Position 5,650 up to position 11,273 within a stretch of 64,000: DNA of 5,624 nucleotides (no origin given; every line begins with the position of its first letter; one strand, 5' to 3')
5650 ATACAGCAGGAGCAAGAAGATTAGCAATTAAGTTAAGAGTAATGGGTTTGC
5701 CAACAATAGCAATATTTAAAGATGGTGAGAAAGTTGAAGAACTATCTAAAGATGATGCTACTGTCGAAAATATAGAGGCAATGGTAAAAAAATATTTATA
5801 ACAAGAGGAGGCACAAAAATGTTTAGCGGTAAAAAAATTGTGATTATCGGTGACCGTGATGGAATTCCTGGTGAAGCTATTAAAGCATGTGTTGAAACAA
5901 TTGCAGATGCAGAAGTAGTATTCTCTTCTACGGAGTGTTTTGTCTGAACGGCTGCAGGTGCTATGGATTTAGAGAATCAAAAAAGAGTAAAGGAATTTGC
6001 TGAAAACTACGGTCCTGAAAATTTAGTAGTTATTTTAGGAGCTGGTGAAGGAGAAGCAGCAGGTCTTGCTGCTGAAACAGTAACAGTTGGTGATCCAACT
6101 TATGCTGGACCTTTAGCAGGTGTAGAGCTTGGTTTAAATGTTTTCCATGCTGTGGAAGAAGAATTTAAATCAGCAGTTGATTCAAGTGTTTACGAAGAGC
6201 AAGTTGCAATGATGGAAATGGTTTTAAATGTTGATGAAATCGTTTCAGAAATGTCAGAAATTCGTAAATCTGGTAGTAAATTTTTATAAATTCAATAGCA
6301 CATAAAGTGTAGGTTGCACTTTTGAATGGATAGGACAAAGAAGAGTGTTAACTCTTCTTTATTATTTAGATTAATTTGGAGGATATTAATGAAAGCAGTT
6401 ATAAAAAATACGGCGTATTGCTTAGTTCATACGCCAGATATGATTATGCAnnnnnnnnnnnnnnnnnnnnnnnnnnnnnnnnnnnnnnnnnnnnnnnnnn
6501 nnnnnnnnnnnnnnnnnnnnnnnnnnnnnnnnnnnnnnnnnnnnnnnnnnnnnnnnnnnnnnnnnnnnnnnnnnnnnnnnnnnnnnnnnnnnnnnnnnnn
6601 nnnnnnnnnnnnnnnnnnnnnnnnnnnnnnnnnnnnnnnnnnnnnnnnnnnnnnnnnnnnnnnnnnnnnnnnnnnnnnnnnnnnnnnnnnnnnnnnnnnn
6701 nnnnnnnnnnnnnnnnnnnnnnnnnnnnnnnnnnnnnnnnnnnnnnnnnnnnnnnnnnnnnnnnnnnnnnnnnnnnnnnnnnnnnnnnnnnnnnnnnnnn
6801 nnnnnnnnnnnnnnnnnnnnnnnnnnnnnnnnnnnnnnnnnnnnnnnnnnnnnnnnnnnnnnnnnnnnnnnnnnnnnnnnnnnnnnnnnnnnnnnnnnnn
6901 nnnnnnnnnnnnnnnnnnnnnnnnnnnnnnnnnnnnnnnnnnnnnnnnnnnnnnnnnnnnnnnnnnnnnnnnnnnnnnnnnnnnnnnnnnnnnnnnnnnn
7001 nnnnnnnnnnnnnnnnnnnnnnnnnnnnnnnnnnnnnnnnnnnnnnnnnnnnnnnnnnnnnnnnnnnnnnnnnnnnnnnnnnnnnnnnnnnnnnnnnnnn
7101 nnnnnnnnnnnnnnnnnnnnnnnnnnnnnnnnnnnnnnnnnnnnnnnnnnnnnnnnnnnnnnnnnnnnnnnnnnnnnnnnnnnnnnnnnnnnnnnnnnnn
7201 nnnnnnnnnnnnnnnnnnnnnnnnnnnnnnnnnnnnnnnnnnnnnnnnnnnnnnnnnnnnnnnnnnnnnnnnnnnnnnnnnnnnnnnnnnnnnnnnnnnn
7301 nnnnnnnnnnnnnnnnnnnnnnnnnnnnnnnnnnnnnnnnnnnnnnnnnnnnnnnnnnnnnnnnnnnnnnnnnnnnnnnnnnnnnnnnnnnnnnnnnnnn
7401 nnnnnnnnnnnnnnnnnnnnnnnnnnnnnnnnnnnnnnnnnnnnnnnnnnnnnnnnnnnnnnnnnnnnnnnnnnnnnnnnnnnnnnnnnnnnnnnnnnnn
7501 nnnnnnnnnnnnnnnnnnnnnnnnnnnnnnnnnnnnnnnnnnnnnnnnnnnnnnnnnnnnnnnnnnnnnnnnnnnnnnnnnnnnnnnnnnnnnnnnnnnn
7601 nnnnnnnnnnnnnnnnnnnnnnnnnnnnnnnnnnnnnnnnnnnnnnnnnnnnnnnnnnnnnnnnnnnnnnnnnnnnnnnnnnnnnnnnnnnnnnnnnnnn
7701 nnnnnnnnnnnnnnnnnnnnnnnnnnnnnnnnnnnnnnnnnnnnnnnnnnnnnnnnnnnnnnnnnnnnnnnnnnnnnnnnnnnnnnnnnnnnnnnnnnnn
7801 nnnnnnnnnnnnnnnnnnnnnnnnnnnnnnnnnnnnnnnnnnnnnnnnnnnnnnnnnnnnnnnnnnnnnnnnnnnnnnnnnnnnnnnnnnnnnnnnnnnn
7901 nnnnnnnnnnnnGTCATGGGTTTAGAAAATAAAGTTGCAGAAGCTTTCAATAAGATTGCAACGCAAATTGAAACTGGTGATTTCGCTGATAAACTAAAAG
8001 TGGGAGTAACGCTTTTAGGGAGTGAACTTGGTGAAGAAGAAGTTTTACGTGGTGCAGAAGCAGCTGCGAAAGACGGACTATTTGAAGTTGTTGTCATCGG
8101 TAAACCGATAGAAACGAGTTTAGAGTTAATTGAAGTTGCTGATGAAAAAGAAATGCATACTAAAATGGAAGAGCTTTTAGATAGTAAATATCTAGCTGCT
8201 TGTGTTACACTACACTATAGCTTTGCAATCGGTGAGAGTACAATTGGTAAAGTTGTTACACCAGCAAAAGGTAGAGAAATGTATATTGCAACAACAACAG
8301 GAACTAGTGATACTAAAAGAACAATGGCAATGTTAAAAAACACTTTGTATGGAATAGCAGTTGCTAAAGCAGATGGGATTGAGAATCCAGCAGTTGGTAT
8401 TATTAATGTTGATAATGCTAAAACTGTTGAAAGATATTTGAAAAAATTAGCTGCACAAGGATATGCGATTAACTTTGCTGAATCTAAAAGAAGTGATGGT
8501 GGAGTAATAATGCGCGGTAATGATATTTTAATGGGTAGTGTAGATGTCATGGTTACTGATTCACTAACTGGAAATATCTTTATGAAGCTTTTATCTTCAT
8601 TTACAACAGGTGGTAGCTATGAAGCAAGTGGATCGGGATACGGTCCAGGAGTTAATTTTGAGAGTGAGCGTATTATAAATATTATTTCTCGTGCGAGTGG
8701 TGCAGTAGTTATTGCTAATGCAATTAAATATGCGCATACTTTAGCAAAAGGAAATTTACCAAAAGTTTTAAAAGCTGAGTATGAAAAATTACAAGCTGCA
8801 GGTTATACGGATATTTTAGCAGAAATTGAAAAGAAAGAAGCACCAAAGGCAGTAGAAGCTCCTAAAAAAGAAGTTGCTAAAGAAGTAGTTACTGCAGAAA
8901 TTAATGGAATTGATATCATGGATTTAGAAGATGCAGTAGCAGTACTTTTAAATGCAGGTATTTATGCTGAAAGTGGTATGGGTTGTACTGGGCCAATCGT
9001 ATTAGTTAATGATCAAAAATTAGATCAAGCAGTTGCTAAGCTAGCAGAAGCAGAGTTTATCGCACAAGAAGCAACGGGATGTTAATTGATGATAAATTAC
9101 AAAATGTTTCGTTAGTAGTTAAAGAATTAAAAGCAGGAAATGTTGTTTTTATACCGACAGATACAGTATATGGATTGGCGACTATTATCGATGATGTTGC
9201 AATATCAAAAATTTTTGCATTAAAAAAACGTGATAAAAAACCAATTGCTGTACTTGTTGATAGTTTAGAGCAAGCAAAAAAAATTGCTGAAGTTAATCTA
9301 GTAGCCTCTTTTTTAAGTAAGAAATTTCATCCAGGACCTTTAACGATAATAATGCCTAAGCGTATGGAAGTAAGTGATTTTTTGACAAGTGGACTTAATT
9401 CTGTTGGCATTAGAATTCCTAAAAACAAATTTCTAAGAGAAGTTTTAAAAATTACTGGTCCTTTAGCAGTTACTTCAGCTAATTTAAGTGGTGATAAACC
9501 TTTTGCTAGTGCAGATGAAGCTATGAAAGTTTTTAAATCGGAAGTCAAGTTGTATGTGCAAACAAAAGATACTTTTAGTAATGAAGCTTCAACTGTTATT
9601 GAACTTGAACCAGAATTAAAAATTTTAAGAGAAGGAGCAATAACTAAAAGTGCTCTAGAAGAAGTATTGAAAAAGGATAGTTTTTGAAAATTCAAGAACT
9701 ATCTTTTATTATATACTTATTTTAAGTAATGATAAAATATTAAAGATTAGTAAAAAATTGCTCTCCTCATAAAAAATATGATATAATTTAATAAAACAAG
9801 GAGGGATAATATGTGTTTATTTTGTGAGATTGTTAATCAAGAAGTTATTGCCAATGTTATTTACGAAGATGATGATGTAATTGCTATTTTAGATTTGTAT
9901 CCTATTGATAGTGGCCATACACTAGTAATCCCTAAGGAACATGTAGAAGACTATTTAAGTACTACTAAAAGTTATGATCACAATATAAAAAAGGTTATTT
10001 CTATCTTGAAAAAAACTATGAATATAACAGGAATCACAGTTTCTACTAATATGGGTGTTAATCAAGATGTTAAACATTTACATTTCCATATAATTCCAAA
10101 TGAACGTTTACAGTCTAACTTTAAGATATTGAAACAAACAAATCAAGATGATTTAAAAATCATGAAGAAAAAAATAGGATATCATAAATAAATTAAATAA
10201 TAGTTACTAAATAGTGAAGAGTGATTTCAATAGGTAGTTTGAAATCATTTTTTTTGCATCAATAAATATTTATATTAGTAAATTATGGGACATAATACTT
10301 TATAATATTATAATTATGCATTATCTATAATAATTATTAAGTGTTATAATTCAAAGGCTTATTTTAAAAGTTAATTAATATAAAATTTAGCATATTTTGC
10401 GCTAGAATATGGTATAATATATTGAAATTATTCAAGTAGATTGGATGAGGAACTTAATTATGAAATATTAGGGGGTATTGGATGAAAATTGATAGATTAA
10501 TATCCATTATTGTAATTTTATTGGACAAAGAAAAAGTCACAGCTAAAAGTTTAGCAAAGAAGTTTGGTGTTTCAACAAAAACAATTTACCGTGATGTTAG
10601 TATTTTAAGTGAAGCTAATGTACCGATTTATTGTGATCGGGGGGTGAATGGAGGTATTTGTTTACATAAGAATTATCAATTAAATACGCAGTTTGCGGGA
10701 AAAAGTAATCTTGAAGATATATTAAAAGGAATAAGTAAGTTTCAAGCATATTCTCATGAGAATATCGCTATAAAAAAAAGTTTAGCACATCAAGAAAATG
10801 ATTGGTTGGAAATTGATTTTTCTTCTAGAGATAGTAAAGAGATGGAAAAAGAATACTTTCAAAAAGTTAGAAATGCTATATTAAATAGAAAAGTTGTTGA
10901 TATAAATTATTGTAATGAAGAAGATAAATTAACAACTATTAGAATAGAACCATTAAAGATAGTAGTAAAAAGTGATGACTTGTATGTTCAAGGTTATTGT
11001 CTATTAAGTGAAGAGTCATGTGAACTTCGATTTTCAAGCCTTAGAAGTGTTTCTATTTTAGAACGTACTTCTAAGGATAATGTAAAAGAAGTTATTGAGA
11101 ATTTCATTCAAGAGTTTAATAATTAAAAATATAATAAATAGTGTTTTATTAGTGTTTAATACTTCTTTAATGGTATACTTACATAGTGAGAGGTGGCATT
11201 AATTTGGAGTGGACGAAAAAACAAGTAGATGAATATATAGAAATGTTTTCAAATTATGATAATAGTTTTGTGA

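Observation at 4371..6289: Selenocysteine decoding: tRNA-Sec heads a trxB-trxA-grdA cluster, and grdA carries the CFVU UGA codon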

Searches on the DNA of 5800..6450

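Call 81: search_rna_families(source=window, start=5800, end=6450, threshold=evalue, max_evalue=10)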
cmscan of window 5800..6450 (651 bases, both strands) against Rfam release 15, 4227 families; matches with E-value up to 10: 4.
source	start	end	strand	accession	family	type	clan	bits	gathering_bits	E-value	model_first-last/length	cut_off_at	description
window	6321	6408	-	RF02070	STnc300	Gene; sRNA;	-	24.1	80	0.8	1-159/159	no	Salmonella enterica sRNA STnc300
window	6204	6279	+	RF01428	snoR128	Gene; snRNA; snoRNA; CD-box;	-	18.8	40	7.5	1-91/91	no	small nucleolar RNA snoR128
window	6189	6269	-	RF00324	snoMBII-202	Gene; snRNA; snoRNA; CD-box;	-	16.1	40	1.8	1-84/84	no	Small nucleolar RNA MBII-202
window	6001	6111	+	RF02111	IS009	Gene;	-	11.6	117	3.1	1-199/199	no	IS009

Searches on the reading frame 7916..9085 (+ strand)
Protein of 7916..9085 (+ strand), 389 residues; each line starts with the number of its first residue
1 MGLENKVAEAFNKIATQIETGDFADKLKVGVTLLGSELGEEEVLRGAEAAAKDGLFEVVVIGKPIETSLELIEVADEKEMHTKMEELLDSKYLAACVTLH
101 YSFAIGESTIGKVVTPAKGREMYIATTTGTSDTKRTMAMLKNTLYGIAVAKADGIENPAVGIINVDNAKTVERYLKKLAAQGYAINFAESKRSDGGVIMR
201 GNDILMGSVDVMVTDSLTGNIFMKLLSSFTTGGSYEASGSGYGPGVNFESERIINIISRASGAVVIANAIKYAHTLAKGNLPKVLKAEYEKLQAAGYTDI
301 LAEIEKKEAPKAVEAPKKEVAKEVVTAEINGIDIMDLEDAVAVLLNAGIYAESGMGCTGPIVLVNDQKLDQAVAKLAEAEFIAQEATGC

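Call 7: search_protein_families(library=ncbifam, proteins=[window:7916-9082:+])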
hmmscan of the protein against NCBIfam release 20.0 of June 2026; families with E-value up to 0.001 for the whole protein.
window:7916-9082:+ (389 aa): 3 families
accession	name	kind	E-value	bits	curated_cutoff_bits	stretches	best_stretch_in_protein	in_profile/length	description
NF040747.1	reduct_C_alpha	equivalog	2.1e-161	537.2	350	1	5-382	3-380/380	glycine/sarcosine/betaine reductase complex component C subunit alpha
NF010419.0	PRK13845.1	equivalog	2e-06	27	729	1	151-229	271-345/440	putative glycerol-3-phosphate acyltransferase PlsX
TIGR00182.1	plsX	equivalog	0.0003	20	243.4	0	147-226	161-236/337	phosphate acyltransferase PlsX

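Call 14: find_encoding_contigs(protein=window:7916-9085:+, flank=10000, max_places=6)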
Protein window:7916-9085:+ (389 aa): 3 contigs read that carry it; 1 place shown.
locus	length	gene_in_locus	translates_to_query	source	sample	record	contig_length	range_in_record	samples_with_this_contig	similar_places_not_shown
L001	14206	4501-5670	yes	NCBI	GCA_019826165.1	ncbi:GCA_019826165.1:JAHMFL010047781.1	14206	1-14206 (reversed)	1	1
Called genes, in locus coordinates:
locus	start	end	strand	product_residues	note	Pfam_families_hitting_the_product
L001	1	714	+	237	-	?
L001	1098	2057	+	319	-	PF00890:FAD_binding_2 (weak), PF01266:DAO (faint), PF01946:Thi4 (weak), PF07992:Pyr_redox_2, PF13450:NAD_binding_8 (faint), PF13738:Pyr_redox_3, PF00070:Pyr_redox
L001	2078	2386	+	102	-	PF00085:Thioredoxin, PF13905:Thioredoxin_8 (faint)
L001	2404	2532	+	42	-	PF04723:GRDA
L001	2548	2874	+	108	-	PF04723:GRDA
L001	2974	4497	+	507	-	PF19364:DUF5940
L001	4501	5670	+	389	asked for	PF02504:FA_synthesis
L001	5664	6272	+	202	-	PF01300:Sua5_yciO_yrdC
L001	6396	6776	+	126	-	PF11969:DcpS_C, PF01230:HIT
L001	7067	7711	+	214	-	PF08220:HTH_DeoR (weak), PF08279:HTH_11, PF13280:WYL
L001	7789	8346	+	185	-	PF13489:Methyltransf_23 (faint), PF08241:Methyltransf_11 (weak), PF13649:Methyltransf_25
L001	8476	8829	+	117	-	PF01022:HTH_5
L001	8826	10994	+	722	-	PF00403:HMA, PF00122:E1-E2_ATPase, PF00702:Hydrolase, PF08282:Hydrolase_3 (faint)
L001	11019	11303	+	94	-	-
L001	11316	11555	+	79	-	PF21172:CueP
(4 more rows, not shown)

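Call 15: find_related_loci(query=window:7916-9082:+, collection=genome_contigs, flank=10000)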
Query window:7916-9082:+ (389 aa) in genome_contigs; peptide patterns used: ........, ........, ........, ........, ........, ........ (x = any residue, [..] = any of these).
232 stretches matched a pattern; 5 encode a relative of the query (tblastn E <= 1e-3); 5 distinct loci.
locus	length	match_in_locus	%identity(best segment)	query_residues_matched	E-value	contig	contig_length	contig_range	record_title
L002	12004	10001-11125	56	7-384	4e-133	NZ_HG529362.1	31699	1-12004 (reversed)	Faecalimicrobium dakarense strain FF1, whole genome shotgun sequence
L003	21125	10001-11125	54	7-384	4e-132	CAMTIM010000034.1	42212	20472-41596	MAG TPA_asm: uncultured Peptostreptococcaceae bacterium isolate ERR5094901_bin.4_metaWRAP_v1.3_MAG genome assembly, cont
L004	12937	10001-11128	55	7-385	1e-131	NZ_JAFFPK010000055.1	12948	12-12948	Clostridium sp. CCUG 7971 CCUG_7971_contig_0000055, whole genome shotgun sequence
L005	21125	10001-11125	55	7-384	4e-131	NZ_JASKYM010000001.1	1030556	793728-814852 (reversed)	Romboutsia sedimentorum strain RC002 contig00001, whole genome shotgun sequence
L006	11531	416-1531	49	6-382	1e-103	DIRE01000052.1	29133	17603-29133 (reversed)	MAG TPA_asm: Clostridiaceae bacterium UBA5444 UBA5444_contig_11826, whole genome shotgun sequence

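Call 24: search_protein_families(library=ncbifam, max_evalue=1e-10, proteins=[L005:3155-3526:+, L005:5116-6399:+, L005:6951-7997:+, L005:8028-8297:+, L005:405-2525:+, L005:11383-11952:+])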
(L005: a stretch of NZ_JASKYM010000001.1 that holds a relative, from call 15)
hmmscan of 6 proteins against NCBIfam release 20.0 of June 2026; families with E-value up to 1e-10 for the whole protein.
L005:3155-3526:+ (124 aa): 1 family
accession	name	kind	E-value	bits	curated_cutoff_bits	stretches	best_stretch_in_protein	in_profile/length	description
NF038093.1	GrdX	subfamily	2e-42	144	40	1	2-118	1-119/119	GrdX family protein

L005:5116-6399:+ (428 aa): 3 families
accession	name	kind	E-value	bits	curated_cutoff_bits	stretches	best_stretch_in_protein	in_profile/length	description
NF040793.1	sarcosine_GrdG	exception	7.3e-200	664.2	780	1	1-428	1-428/428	sarcosine reductase complex component B subunit alpha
NF053623.1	fluoroAc_FarE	equivalog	6.9e-56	189.8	675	1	2-387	4-380/419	fluoroacetate reductase subunit FarE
TIGR04480.1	D_pro_red_PrdA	equivalog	1.7e-14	53.4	700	0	223-339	395-509/587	D-proline reductase (dithiol) proprotein PrdA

L005:6951-7997:+ (349 aa): 6 families
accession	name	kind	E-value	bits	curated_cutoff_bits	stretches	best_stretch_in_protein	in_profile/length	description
TIGR01917.1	gly_red_sel_B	equivalog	4.8e-185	615.5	602.2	1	5-349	1-345/431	glycine reductase complex selenoprotein B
TIGR01918.1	various_sel_PB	subfamily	5.7e-177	589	65.45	1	5-349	1-345/431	glycine/betaine/sarcosine/D-proline family reductase selenoprotein B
NF040794.1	sarcosine_GrdF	exception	1.2e-160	534.9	800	1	1-349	1-349/435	sarcosine reductase complex component B subunit beta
NF040795.1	betaine_GrdH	exception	3.2e-120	402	775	1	6-349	2-346/435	betaine reductase selenoprotein B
NF041545.1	GrdB_like_no_Se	equivalog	5.4e-25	88.1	175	1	5-167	1-166/171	GrdB-related putative oxidoreductase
TIGR04483.1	D_pro_red_PrdB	equivalog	1.5e-16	60.6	300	1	196-348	3-146/238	D-proline reductase (dithiol) protein PrdB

L005:8028-8297:+ (90 aa): 4 families
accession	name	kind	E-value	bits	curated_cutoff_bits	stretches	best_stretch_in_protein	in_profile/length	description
TIGR01917.1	gly_red_sel_B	equivalog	9.6e-39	133.5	602.2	1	1-77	356-431/431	glycine reductase complex selenoprotein B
TIGR01918.1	various_sel_PB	subfamily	1.4e-35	123.1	65.45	1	1-77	356-431/431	glycine/betaine/sarcosine/D-proline family reductase selenoprotein B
NF040794.1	sarcosine_GrdF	exception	1.4e-31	109.6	800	1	1-77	360-435/435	sarcosine reductase complex component B subunit beta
NF040795.1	betaine_GrdH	exception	6.9e-23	81.2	775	1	1-77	357-432/435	betaine reductase selenoprotein B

L005:405-2525:+ (707 aa): 0 families

L005:11383-11952:+ (190 aa): 10 families
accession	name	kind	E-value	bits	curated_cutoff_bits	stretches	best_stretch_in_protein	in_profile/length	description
NF006671.0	PRK09219.1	equivalog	2.4e-83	278.3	177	1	1-189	1-188/192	xanthine phosphoribosyltransferase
TIGR01744.1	XPRTase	equivalog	5.9e-69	231.5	164.45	1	1-189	1-188/191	xanthine phosphoribosyltransferase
NF006328.0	PRK08558.1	equivalog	1.7e-22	80.2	184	1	30-177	91-235/238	adenine phosphoribosyltransferase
TIGR01743.1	purR_Bsub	equivalog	3.1e-18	65.7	258.7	1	32-163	110-239/268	pur operon repressor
NF002635.0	PRK02304.1-4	subfamily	2.1e-15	56.7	146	1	30-183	34-178/188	adenine phosphoribosyltransferase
NF040646.1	HPT_Archaea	equivalog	1.5e-14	54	200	1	30-184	34-179/184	hypoxanthine/guanine phosphoribosyltransferase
NF009211.0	PRK12560.1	equivalog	6.1e-14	52.2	188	1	33-181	35-178/187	adenine phosphoribosyltransferase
NF002636.0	PRK02304.1-5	equivalog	3.5e-13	49.4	125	1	34-171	38-170/176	adenine phosphoribosyltransferase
NF002634.0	PRK02304.1-3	equivalog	8.1e-13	48.4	170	1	38-177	43-177/182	adenine phosphoribosyltransferase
TIGR01090.1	apt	equivalog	1e-11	45.3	185.85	1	35-176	31-166/169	adenine phosphoribosyltransferase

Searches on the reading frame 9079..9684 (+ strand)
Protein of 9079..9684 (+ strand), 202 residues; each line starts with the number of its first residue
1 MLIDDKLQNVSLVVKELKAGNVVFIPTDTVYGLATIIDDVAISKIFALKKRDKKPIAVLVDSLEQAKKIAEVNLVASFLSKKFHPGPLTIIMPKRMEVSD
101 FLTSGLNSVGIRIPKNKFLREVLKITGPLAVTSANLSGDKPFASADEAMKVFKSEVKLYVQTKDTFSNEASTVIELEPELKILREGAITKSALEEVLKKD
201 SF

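Call 7: search_protein_families(library=ncbifam, proteins=[window:9079-9684:+])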
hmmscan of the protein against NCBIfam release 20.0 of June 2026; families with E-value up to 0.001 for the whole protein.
window:9079-9684:+ (202 aa): 3 families
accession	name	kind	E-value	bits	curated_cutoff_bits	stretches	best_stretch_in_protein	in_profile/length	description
TIGR00057.1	TIGR00057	equivalog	1.2e-46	158.5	123.2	1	9-197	10-201/202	L-threonylcarbamoyladenylate synthase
NF007919.1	PRK10634.1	equivalog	8.7e-21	74.2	175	1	14-174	2-167/176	L-threonylcarbamoyladenylate synthase type 1 TsaC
TIGR00143.1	hypF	equivalog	9.2e-11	40.6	466.1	1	10-153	194-339/741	carbamoyltransferase HypF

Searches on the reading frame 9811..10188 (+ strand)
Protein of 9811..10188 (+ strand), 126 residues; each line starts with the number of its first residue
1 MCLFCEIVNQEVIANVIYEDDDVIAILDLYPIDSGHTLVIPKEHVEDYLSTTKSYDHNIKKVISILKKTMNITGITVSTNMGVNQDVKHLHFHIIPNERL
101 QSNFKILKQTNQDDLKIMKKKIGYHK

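Call 7: search_protein_families(library=ncbifam, proteins=[window:9811-10188:+])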
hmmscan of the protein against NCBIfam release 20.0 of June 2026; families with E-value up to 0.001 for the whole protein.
window:9811-10188:+ (126 aa): 3 families
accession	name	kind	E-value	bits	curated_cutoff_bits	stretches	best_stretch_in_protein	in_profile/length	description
NF045834.1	M_plasma_HinT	exception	2.6e-19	70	130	1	3-97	1-101/102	histidine triad protein HinT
NF052622.1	ATPAdlTfActino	equivalog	3e-10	39.9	290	1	16-105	54-150/176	ATP adenylyltransferase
NF007965.0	PRK10687.1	equivalog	5.1e-08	33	206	1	3-100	6-110/119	purine nucleoside phosphoramidase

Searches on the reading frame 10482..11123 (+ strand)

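Call 12: search_protein_families(library=pfam, max_evalue=0.01, proteins=[window:10482-11123:+])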
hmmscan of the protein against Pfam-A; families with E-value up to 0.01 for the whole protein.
window:10482-11123:+ (214 aa): 9 families
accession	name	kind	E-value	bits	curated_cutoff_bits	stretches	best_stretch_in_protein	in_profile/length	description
PF08279.18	HTH_11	-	1.4e-13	51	25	1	5-57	1-53/55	HTH domain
PF13280.12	WYL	-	3.5e-11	43.4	21.8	1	124-190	1-68/70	WYL domain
PF08220.18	HTH_DeoR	-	6.2e-06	26.3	21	1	7-47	3-43/57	DeoR-like helix-turn-helix domain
PF21476.4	PF0610-like_N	-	0.0003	21.4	33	1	10-39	6-35/50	PF0610-like, N-terminal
PF19187.6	HTH_PafC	-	0.00068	19.9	32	1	2-44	2-44/115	PafC helix-turn-helix domain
PF02082.26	Rrf2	-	0.00072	20.1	30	1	15-64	20-68/132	Iron-dependent Transcriptional regulator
PF12116.14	SpoIIID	-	0.0012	19.3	27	1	5-44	7-46/82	Stage III sporulation protein D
PF05043.19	Mga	-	0.0024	18.8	21.1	1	7-42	19-54/87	Mga helix-turn-helix domain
PF08280.17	HTH_Mga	-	0.0063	16.9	23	0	2-45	3-46/59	M protein trans-acting positive regulator (MGA) HTH domain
